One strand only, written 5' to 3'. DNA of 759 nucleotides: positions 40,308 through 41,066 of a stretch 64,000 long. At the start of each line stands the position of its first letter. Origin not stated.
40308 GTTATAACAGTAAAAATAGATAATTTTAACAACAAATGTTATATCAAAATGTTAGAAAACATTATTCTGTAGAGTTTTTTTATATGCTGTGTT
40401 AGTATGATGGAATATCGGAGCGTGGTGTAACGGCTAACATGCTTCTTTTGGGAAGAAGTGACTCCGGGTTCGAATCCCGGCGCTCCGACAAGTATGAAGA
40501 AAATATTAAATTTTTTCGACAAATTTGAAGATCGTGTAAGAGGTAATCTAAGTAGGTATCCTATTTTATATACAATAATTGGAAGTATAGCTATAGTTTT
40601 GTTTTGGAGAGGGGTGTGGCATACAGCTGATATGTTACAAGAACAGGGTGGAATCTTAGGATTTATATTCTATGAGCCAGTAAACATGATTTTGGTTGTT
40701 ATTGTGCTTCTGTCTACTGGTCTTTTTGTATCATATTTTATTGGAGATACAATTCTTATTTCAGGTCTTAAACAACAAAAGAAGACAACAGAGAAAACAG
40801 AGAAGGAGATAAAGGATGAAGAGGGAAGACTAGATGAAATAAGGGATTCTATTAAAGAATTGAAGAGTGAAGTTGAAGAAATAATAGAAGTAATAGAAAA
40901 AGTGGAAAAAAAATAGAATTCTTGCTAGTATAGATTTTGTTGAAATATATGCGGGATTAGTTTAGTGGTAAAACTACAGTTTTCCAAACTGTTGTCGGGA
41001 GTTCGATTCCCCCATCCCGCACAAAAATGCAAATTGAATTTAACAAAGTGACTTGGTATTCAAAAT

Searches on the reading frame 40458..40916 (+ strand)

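Call 87: search_protein_families(library=pfam, proteins=[window:40458-40916:+], max_evalue=0.01)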
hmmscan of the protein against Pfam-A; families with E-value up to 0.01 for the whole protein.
window:40458-40916:+ (152 aa): 2 families
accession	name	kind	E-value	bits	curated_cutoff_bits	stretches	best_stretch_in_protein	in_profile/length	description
PF15993.10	Fuseless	-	0.0047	16.8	25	1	37-67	82-112/298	Fuseless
PF03208.24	PRA1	-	0.009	16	30.1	0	20-59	24-61/143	PRA1 family protein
